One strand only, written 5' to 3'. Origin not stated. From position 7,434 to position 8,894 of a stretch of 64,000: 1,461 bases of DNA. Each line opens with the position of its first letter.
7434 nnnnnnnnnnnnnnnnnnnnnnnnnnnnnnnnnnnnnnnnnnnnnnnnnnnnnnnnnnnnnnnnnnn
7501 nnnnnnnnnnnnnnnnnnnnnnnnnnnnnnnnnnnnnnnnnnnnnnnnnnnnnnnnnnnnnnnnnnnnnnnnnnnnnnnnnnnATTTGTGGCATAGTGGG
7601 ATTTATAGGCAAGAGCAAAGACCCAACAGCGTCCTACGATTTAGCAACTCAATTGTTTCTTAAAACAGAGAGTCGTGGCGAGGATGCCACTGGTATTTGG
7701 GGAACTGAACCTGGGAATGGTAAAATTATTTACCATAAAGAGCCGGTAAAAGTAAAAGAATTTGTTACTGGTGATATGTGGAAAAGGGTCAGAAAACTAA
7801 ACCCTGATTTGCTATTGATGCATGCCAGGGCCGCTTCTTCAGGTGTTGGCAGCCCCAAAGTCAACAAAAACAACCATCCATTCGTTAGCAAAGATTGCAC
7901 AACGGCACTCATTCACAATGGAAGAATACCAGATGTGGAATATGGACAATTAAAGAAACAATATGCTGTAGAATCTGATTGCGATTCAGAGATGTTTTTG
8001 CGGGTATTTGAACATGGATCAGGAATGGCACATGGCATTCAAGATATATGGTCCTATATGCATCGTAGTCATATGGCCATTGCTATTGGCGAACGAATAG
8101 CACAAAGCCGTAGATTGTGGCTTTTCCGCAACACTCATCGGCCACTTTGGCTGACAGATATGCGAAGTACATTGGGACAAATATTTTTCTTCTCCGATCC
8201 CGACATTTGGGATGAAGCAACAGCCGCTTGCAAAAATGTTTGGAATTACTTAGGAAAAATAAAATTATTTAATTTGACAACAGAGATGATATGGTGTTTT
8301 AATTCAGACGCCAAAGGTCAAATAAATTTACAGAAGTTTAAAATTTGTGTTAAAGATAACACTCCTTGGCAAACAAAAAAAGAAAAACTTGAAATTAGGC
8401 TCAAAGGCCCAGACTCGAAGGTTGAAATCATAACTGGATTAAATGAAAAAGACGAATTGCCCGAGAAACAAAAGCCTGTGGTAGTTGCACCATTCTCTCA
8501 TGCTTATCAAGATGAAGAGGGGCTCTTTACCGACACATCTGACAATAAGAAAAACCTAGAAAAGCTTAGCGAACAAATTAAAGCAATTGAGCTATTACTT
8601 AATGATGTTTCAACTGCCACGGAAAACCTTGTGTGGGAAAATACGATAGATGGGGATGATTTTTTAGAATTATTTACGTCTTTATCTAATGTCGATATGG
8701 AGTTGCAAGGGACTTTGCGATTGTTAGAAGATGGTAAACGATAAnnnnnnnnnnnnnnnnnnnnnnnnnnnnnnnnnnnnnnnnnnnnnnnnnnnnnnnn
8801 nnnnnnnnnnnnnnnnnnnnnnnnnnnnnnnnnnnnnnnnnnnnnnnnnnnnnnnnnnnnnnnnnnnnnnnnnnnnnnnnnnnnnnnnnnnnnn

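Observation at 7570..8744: Ntn glutamine amidotransferase that needs an AUU/AUC start codon to encode its nucleophile Cys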

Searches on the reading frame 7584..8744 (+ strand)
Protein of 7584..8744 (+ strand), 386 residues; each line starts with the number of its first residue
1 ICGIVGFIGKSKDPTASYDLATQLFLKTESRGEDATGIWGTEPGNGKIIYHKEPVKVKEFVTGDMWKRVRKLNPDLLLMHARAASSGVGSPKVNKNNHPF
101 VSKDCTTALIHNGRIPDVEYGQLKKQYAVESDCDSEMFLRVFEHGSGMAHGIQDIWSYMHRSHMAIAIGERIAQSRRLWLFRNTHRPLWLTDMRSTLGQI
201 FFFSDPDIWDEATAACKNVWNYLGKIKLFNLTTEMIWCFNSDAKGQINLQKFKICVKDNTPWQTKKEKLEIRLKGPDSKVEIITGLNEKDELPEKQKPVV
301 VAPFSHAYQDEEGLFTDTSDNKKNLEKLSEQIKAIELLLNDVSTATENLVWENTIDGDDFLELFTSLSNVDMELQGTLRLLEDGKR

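Call 3: search_protein_families(library=pfam, proteins=[window:7584-8744:+], max_evalue=0.1)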
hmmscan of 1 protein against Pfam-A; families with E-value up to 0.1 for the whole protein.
window:7584-8744:+ (386 aa): 4 families
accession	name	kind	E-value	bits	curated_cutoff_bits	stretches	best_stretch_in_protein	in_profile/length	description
PF13522.11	GATase_6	-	1.3e-08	35.4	27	1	75-182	11-108/130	Glutamine amidotransferase domain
PF13537.11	GATase_7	-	0.00018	21.9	25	1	93-198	9-109/123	Glutamine amidotransferase domain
PF13833.12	EF-hand_8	-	0.023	14.9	28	1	233-258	28-53/54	EF-hand domain pair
PF06497.16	Baculo_Ac102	-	0.053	14.4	27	0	314-368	40-95/99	Baculovirus Ac102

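Call 4: search_protein_families(library=phrogs, proteins=[window:7584-8744:+], max_evalue=0.01)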
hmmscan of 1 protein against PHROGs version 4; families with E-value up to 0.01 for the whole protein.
window:7584-8744:+ (386 aa): 3 families
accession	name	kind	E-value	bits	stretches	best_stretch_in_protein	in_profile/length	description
phrog_4736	-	other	4e-17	63.7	1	2-208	2-189/498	L-glutamine-D-fructose-6-phosphate aminotransferase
phrog_26846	-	unknown function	3e-08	33.7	1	2-145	2-138/502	-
phrog_13807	-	unknown function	3.3e-08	33.3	1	1-144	1-136/609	-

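Call 6: find_homologous_proteins(query=window:7584-8741:+, max_evalue=0.001)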
Query seq(386 aa) (386 aa): 322 proteins with E <= 0.001 among 3158 candidates; the best 120 are listed.
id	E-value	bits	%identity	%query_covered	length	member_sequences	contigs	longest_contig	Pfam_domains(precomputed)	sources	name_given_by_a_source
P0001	1.1e-261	885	100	99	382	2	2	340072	PF13522.12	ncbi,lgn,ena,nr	ncbi:MAG: hypothetical protein M0R80_02890 [Proteobacteria bacterium]|nr:hypothetical protein [Pseud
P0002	9.1e-189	645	69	100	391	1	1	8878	PF13522.12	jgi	jgi:hypothetical protein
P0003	7.7e-151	520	69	82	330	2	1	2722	PF13522.12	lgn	-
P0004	2.4e-148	512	60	99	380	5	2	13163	PF13522.12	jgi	jgi:hypothetical protein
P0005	2.4e-142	493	56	99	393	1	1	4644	PF13522.12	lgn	-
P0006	2.4e-104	367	47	99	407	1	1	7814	PF13522.12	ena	-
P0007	6.7e-104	366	47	99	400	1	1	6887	PF13522.12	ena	-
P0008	4.1e-100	353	45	99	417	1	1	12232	PF13522.12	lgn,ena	-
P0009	2.1e-99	351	44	99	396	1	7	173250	PF13522.12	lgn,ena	-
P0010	3.6e-97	344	41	99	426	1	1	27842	PF13522.12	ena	-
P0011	4.0e-96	340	51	79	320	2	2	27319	PF13522.12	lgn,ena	-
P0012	1.5e-94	335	41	99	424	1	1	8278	PF13522.12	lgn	-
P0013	2.6e-94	334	46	93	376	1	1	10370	PF13522.12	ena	-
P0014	1.7e-93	332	41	99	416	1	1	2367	PF13522.12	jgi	jgi:predicted glutamine amidotransferase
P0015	1.1e-92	329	43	94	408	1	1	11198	PF13522.12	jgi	jgi:hypothetical protein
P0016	5.5e-92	327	41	99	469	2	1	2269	PF13230.12,PF13522.12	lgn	-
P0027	3.7e-85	304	46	76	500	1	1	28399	PF13522.12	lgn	-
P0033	3.1e-83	298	43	87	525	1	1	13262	PF13522.12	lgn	-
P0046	7.3e-81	290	45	81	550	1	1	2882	PF13522.12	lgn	-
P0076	1.3e-76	276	46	75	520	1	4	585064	PF13522.12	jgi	jgi:hypothetical protein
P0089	1.4e-74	269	43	82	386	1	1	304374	PF13522.12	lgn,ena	-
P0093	7.0e-74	267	50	67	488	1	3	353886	PF13522.12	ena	-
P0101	2.2e-72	262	42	78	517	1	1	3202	PF13522.12,PF13537.12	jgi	jgi:predicted glutamine amidotransferase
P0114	1.8e-71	259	36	99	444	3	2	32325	PF13522.12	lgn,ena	-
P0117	2.7e-71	259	48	66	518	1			PF13522.12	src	-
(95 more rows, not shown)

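Call 7: find_related_loci(query=window:7584-8741:+, collection=viral_contigs, flank=3000)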
Query seq(386 aa) (386 aa) in viral_contigs; peptide patterns used: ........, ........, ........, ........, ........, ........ (x = any residue, [..] = any of these).
11 stretches matched a pattern; 2 encode a relative of the query (tblastn E <= 1e-3); 2 distinct loci.
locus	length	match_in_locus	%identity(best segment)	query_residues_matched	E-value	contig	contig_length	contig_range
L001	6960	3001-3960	46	1-300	3e-89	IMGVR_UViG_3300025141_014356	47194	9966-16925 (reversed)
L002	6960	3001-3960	46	1-300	3e-89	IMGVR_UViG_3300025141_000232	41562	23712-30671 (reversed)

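Call 10: find_encoding_contigs(protein=P0001, flank=1500, max_places=6)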
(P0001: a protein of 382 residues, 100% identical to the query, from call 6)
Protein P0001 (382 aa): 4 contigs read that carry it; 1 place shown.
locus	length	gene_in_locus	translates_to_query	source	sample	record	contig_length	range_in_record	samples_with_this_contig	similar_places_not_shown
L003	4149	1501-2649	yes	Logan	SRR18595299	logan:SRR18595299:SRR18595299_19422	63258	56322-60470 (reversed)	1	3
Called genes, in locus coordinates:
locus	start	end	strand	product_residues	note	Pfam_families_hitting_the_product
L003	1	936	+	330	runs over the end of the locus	-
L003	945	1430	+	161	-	-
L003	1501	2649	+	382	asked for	PF13522:GATase_6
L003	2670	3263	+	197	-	PF24608:PDDEXK_15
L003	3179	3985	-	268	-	-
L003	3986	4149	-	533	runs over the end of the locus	-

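Call 11: find_encoding_contigs(protein=P0002, flank=4000, max_places=3)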
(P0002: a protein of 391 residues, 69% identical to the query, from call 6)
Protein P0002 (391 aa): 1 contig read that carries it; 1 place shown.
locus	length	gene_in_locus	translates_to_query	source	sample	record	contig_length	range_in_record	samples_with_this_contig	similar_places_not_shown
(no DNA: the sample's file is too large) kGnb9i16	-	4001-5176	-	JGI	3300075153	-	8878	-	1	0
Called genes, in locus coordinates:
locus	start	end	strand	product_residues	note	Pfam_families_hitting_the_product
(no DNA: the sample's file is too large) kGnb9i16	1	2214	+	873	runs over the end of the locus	PF00317:Ribonuc_red_lgN (weak), PF02867:Ribonuc_red_lgC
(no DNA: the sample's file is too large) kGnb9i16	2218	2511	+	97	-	-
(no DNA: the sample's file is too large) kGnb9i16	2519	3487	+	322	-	-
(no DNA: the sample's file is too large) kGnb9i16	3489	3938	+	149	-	-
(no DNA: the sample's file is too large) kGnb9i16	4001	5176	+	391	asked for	PF13522:GATase_6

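Call 13: find_encoding_contigs(protein=P0033, flank=3000, max_places=2)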
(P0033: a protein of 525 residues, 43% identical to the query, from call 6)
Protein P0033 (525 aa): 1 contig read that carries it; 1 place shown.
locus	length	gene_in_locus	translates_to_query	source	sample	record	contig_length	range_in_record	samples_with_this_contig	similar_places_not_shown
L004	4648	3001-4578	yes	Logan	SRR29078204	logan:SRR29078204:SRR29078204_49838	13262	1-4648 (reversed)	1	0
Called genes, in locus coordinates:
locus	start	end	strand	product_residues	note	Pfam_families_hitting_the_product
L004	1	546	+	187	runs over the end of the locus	-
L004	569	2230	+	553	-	PF06418:CTP_synth_N, PF00117:GATase, PF07722:Peptidase_C26 (weak)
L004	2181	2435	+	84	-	-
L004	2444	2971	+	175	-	-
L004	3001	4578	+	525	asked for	PF13522:GATase_6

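Call 14: find_encoding_contigs(protein=P0114, flank=3000, max_places=2)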
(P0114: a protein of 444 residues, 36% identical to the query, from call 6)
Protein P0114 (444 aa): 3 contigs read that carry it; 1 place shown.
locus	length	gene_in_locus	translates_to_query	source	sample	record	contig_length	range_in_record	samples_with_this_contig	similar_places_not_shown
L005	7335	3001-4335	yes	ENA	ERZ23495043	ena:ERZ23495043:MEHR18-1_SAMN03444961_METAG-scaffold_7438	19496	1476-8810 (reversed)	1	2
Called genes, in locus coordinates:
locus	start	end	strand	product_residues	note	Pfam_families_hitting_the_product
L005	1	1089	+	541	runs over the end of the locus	PF06418:CTP_synth_N, PF00117:GATase, PF07722:Peptidase_C26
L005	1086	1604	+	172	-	-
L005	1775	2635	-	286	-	-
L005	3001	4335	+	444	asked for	PF13522:GATase_6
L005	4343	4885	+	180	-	PF24608:PDDEXK_15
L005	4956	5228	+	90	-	-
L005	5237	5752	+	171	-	PF02945:Endonuclease_7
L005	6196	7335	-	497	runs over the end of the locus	PF20720:nSTAND3 (weak), PF00004:AAA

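Call 15: find_encoding_contigs(protein=P0089, flank=3000, max_places=2)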
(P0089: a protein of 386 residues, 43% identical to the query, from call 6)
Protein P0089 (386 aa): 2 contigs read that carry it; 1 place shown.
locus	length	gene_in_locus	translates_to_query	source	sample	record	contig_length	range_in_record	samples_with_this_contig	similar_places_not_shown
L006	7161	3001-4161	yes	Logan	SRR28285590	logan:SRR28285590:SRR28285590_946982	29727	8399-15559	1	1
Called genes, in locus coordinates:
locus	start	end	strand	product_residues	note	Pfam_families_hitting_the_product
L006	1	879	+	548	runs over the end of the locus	PF02867:Ribonuc_red_lgC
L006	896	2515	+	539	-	PF06418:CTP_synth_N, PF00117:GATase, PF07722:Peptidase_C26 (weak)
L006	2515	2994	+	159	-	-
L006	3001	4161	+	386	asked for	PF13522:GATase_6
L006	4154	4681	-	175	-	PF24608:PDDEXK_15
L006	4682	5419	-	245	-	-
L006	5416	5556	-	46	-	-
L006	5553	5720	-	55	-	-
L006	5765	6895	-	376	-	PF12322:T4_baseplate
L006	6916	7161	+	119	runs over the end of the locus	-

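Call 19: find_related_loci(query=A2, collection=viral_contigs, flank=2500)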
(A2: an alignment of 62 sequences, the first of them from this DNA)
Query A2 (386 aa) in viral_contigs; peptide patterns used: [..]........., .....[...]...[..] (x = any residue, [..] = any of these).
179 stretches matched a pattern; 126 encode a relative of the query (tblastn E <= 1e-3); the best 80 are kept; 80 distinct loci.
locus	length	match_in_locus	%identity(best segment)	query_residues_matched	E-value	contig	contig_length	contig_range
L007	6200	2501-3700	42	1-382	2e-101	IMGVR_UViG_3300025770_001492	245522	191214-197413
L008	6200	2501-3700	42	1-382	2e-101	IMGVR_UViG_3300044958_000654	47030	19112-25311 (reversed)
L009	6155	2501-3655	43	1-376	1e-99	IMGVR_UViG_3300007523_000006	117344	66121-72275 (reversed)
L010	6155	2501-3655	43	1-376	1e-99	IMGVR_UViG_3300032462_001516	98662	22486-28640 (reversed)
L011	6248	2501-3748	40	1-382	1e-97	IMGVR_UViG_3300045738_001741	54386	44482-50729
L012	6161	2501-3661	42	1-375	1e-95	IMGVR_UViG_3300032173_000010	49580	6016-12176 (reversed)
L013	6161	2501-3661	42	1-375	3e-95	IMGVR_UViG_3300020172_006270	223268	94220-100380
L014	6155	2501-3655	42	1-382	9e-95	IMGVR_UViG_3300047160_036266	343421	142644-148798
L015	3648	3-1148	41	2-375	9e-92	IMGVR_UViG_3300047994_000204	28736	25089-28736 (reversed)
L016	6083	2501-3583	39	1-374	9e-91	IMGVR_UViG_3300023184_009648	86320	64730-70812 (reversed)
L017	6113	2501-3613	39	1-375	5e-90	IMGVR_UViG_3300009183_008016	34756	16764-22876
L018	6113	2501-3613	38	1-375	2e-89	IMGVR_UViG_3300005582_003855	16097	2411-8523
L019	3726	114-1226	38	1-375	2e-89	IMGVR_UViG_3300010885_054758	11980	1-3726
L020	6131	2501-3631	39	1-381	1e-89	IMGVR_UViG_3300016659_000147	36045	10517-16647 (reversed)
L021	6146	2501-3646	40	1-384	5e-89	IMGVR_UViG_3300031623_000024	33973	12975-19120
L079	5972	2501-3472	36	1-287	2e-56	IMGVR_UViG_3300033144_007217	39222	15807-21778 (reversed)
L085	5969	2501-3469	35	1-287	3e-52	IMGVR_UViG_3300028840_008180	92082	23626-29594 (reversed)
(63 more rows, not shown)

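Call 20: find_related_loci(query=A2, collection=metagenome_contigs, flank=2500)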
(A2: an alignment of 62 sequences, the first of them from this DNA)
Query A2 (386 aa) in metagenome_contigs; peptide patterns used: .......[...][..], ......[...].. (x = any residue, [..] = any of these).
600 stretches matched a pattern (row limit reached: there are more); 403 encode a relative of the query (tblastn E <= 1e-3); the best 80 are kept; 80 distinct loci.
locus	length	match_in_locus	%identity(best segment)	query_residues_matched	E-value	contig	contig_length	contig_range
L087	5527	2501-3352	43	1-287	1e-73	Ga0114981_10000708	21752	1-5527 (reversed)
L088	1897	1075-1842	45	1-240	1e-73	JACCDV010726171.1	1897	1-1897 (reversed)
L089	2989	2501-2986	44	1-163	1e-35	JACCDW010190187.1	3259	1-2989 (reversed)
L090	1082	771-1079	50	1-102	7e-31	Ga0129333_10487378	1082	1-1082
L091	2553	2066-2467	32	1-143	4e-14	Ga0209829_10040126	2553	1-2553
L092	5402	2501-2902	32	1-143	2e-13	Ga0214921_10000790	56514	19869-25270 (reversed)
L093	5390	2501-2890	32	1-143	1e-12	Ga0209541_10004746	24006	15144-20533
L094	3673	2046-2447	31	1-143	8e-12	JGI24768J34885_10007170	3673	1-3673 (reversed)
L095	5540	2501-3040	30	1-190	1e-11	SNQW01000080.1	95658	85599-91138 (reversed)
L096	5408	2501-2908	30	1-144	2e-11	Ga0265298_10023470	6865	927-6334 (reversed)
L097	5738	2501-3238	24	1-256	3e-11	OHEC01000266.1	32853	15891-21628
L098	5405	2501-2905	29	1-144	6e-11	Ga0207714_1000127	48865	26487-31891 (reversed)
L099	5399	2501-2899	34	1-142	8e-11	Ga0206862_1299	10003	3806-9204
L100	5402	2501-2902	31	1-143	8e-11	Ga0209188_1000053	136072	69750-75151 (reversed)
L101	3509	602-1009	30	1-144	7e-11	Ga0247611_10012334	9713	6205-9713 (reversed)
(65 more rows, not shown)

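Call 35: search_solved_structures(query=A2, max_evalue=0.001, show_alignments=2)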
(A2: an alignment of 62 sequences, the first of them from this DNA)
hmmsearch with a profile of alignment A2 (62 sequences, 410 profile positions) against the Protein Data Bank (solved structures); distinct sequences matched with E-value up to 0.001: 11.
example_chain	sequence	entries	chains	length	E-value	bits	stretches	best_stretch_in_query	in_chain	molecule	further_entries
8w7d_A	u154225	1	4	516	3.4e-09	39.4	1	1-147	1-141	Amidophosphoribosyltransferase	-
6czf_A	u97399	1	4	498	6.7e-08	35.1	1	2-147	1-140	Amidophosphoribosyltransferase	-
1ecb_A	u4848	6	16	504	6.8e-08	35.1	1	2-147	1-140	GLUTAMINE PHOSPHORIBOSYLPYROPHOSPHATE AMIDOTRANSFERASE | Amidophosphoribosyltransferase, PurF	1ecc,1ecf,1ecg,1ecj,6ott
4amv_A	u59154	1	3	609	1.1e-05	27.8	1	1-141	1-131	GLUCOSAMINE--FRUCTOSE-6-PHOSPHATE AMINOTRANSFERASE [ISOMER IZING]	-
1xff_A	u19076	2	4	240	2.2e-05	26.8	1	2-141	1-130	Glucosamine--fructose-6-phosphate aminotransferase [isomerizing]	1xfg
1ao0_A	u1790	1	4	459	8.5e-05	24.9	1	2-184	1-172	GLUTAMINE PHOSPHORIBOSYLPYROPHOSPHATE AMIDOTRANSFERASE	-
1gph_1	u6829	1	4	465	8.8e-05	24.8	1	2-184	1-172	GLUTAMINE PHOSPHORIBOSYL-PYROPHOSPHATE AMIDOTRANSFERASE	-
6lbp_A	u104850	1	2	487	0.00013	24.3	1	2-145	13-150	Amidophosphoribosyltransferase 2, chloroplastic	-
1jxa_A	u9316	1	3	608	0.00018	23.8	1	2-140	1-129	glucosamine 6-phosphate synthase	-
2j6h_A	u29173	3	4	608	0.00018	23.8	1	2-140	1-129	GLUCOSAMINE-FRUCTOSE-6-PHOSPHATE AMINOTRANSFERASE | GLUCOSAMINE--FRUCTOSE-6-PHOSPHATE AMINOTRANSFERASE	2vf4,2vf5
3ooj_A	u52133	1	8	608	0.00074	21.8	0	21-141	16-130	Glucosamine/fructose-6-phosphate aminotransferase, isomerizing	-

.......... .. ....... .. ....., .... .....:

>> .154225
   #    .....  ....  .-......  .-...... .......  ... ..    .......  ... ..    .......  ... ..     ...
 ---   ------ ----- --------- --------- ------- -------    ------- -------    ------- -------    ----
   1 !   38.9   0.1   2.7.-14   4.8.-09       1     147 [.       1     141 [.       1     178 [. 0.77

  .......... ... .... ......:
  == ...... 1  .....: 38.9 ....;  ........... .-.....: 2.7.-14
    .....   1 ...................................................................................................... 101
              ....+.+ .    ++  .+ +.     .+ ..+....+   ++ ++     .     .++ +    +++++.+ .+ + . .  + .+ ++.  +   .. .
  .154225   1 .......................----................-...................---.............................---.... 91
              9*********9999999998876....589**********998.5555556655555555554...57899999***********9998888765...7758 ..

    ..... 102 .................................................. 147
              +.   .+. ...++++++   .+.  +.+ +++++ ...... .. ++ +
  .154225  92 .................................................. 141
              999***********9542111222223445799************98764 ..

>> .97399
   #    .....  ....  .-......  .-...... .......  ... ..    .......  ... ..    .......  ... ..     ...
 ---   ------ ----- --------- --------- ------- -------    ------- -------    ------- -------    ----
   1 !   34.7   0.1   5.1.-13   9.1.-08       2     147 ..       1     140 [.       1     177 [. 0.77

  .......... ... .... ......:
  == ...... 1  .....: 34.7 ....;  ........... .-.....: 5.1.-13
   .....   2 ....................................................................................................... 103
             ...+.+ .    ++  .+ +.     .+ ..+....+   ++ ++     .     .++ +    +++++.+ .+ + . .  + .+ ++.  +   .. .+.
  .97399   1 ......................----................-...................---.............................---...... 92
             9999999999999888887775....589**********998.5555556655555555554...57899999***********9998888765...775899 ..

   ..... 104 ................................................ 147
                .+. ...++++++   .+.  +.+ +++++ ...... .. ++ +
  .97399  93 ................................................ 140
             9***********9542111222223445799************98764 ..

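Call 36: predict_structure(alignment_id=A2)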
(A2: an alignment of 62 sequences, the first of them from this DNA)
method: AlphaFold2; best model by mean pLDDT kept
length: 386 residues; sequences in the alignment: 62
mean_pLDDT: 91.8   pTM: 0.76
mean pLDDT of the five models: 91.8, 91.6, 91.3, 90.4, 90.1
residues with pLDDT >= 90: 309; 70-90: 50; 50-70: 16; < 50: 11
segments of 3 or more residues with pLDDT < 50: 300-309
pLDDT, mean of each block of 10 residues (from residue 1): 97 98 98 98 97 98 98 98 90 96 97 94 95 95 92 91 95 97 96 98 98 96 95 97 97 84 85 79 96 74 47 65 88 93 96 96 95 94 84
secondary structure, 60 per line:
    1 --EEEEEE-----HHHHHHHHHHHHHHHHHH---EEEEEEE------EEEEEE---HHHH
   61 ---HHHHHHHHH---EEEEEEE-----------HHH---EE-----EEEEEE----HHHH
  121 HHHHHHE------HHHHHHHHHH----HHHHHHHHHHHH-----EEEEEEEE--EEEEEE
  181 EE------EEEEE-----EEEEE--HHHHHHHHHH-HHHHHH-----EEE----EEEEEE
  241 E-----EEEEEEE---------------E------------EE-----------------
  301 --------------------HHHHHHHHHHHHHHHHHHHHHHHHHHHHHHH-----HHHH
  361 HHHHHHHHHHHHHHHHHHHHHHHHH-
elements in order: E3-8 H14-31 E35-41 E48-53 H57-60 H64-72 E76-82 E107-112 H117-126 H134-143 H148-159 E165-172 E175-182 E189-193 E199-203 H206-215 H217-222 E228-230 E235-241 E247-253 H321-351 H357-385
